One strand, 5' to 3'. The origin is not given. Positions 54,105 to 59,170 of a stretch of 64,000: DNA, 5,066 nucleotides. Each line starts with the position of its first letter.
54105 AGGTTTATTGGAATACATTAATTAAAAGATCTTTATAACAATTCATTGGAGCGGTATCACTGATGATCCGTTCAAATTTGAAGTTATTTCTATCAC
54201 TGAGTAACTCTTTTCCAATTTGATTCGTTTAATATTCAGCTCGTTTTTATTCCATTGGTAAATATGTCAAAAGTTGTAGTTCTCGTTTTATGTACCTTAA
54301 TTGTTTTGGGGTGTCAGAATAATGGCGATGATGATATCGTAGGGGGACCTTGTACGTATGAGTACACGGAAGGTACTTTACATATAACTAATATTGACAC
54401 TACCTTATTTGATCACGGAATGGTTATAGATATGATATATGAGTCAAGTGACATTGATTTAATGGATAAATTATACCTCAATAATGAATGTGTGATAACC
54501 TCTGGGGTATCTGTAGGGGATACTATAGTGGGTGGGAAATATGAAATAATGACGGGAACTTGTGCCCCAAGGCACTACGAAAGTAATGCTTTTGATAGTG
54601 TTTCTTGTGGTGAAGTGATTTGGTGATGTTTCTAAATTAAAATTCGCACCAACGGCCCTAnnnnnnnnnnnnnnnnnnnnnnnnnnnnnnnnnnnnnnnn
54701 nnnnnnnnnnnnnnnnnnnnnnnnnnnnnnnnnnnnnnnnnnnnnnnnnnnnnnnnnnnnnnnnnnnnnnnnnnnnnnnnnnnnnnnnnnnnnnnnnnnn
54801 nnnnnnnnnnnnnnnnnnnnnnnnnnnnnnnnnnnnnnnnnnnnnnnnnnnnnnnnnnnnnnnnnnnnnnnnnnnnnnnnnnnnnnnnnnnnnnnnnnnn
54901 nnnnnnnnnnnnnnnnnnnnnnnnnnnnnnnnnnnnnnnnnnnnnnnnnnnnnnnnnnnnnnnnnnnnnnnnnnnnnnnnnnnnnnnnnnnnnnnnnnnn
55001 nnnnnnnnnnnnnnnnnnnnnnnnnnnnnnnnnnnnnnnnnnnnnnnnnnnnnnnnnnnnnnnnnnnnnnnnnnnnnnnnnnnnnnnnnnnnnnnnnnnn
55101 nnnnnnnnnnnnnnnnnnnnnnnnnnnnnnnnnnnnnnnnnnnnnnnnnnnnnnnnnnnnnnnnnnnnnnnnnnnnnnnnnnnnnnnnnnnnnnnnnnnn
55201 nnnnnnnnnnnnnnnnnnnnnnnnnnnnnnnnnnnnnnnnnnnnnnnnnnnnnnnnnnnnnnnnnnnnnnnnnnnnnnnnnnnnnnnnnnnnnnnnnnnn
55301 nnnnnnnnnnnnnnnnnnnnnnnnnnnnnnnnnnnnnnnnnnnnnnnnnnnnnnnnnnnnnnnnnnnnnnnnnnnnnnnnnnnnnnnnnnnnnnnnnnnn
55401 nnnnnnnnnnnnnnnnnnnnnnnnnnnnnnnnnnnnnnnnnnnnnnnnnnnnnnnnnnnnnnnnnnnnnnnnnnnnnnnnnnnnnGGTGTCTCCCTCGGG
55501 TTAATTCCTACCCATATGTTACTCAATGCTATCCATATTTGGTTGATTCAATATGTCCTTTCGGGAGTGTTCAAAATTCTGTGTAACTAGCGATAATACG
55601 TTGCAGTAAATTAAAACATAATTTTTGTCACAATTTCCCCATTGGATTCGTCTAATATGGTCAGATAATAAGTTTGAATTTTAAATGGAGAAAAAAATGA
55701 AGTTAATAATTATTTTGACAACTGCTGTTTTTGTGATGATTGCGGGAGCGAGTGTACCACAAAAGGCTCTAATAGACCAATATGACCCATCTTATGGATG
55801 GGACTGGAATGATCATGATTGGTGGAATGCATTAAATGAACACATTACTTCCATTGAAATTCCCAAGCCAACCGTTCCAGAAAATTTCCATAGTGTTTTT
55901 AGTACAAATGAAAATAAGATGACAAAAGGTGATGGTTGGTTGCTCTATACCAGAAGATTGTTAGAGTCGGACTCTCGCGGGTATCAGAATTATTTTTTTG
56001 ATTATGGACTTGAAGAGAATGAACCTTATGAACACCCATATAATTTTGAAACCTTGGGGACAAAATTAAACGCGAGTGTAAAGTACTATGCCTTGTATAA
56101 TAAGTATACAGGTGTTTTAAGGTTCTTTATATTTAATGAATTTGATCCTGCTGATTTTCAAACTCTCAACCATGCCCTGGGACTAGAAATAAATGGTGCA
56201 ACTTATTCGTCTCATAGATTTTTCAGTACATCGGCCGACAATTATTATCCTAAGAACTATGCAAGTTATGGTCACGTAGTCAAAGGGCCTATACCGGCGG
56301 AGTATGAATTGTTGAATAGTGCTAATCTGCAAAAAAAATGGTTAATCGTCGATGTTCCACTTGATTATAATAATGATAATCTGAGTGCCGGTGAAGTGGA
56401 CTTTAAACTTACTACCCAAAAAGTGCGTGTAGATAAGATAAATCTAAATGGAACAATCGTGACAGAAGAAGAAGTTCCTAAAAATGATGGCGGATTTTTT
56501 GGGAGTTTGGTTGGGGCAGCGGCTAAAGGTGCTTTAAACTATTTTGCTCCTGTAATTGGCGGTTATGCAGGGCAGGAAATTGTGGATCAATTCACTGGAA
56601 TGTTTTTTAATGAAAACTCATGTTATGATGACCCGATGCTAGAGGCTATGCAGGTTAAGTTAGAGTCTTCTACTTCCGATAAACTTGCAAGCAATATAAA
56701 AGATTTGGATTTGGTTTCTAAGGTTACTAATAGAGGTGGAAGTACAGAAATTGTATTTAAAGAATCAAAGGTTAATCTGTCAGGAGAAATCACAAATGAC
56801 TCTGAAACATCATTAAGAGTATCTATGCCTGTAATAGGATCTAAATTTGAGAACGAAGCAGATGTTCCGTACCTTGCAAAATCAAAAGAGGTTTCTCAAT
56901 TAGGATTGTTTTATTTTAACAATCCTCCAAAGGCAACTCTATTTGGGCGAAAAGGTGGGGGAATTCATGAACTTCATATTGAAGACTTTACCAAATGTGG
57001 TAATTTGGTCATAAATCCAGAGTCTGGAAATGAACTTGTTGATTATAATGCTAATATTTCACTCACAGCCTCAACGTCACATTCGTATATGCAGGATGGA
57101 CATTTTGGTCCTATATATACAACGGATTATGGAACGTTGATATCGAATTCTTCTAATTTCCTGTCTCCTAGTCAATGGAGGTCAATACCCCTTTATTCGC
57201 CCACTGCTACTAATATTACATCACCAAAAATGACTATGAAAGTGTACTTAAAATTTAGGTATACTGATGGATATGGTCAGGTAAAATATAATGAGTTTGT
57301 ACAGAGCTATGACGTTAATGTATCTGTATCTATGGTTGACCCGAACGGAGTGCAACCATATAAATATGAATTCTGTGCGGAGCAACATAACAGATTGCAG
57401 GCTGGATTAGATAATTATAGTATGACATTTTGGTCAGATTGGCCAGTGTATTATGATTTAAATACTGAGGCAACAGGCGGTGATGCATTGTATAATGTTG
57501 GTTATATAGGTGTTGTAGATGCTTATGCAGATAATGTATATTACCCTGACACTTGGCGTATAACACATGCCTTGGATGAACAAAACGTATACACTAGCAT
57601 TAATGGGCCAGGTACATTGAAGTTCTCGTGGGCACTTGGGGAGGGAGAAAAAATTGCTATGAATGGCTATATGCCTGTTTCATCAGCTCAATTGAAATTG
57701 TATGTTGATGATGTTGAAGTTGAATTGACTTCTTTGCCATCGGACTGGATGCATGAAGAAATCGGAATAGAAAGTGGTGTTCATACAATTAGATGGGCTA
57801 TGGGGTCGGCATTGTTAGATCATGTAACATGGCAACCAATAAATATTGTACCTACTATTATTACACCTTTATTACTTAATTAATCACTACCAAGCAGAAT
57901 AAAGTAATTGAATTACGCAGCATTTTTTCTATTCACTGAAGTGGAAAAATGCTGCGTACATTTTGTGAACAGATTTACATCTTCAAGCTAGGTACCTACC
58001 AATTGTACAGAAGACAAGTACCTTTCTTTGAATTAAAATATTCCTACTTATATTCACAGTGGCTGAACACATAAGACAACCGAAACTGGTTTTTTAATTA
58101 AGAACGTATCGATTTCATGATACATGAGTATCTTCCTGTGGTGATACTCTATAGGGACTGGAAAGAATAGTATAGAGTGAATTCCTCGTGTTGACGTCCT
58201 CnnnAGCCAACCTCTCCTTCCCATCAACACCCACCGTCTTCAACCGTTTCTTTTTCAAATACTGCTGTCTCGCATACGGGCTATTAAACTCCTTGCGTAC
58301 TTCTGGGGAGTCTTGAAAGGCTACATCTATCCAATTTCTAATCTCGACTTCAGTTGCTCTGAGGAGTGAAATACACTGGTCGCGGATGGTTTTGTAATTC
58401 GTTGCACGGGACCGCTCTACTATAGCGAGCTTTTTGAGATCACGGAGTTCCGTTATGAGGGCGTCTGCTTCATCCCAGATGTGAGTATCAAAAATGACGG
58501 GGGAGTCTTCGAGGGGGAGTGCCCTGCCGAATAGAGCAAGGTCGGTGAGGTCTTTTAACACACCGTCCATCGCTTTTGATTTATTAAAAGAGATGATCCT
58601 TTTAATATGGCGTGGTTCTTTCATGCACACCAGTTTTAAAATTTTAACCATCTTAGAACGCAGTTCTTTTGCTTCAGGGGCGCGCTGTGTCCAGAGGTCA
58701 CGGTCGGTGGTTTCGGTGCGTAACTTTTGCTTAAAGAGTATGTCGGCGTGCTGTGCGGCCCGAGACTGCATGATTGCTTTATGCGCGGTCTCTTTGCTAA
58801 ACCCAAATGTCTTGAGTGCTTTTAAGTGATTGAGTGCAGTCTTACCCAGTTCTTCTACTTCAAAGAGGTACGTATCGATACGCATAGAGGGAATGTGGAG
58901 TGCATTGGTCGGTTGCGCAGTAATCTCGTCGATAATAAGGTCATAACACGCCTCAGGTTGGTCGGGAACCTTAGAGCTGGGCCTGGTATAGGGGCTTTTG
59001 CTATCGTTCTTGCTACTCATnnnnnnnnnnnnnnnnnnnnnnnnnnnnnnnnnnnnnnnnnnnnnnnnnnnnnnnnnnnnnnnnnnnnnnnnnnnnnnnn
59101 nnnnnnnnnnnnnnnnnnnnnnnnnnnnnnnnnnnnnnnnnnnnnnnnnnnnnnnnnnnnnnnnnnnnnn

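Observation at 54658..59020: Uncharacterised 272-275-aa gene family with two full mosaic copies, each divergently paired with cargo, plus truncated orphan copies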

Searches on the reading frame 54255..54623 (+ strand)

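Call 4: search_protein_families(library=pfam, proteins=[window:54255-54623:+], max_evalue=1)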
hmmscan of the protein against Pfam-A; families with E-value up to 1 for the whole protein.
window:54255-54623:+ (123 aa): 1 family
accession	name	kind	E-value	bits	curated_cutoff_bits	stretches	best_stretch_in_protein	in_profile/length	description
PF01331.24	mRNA_cap_enzyme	-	0.23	11.7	29.6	1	45-100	67-118/194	mRNA capping enzyme, catalytic domain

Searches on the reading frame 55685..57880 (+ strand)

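Call 4: search_protein_families(library=pfam, proteins=[window:55685-57880:+], max_evalue=1)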
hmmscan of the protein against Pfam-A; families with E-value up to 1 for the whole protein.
window:55685-57880:+ (732 aa): 0 families

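Call 8: search_protein_families(library=phrogs, proteins=[window:55685-57880:+], max_evalue=1)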
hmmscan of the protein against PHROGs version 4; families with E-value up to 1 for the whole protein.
window:55685-57880:+ (732 aa): 2 families
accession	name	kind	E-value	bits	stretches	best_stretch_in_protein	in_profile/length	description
phrog_5802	-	unknown function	0.16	13.1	1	508-550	47-89/119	-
phrog_26335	-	unknown function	0.5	10.8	1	546-583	181-218/228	-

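Call 9: search_protein_families(library=ncbifam, proteins=[window:55685-57880:+], max_evalue=1)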
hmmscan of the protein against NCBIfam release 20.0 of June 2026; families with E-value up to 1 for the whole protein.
window:55685-57880:+ (732 aa): 0 families

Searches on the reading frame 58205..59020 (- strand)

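Call 4: search_protein_families(library=pfam, proteins=[window:58205-59020:-], max_evalue=1)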
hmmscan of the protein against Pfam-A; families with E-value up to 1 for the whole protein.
window:58205-59020:- (272 aa): 1 family
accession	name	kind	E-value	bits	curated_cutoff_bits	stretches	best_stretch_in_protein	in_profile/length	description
PF22562.2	UBA_7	-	0.093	13.1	27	1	66-89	5-28/48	UBA-like domain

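Call 8: search_protein_families(library=phrogs, proteins=[window:58205-59020:-], max_evalue=1)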
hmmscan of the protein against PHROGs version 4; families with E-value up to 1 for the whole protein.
window:58205-59020:- (272 aa): 1 family
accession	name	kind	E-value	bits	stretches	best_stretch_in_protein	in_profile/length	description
phrog_17237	-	unknown function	0.03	15.4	1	209-241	38-70/83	-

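Call 9: search_protein_families(library=ncbifam, proteins=[window:58205-59020:-], max_evalue=1)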
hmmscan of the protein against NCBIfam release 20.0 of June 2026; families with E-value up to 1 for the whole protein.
window:58205-59020:- (272 aa): 1 family
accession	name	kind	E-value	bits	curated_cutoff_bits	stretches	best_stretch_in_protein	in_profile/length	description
NF052641.1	PQLLE_fam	subfamily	0.0057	16.4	80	1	183-240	147-204/211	PQLLE family protein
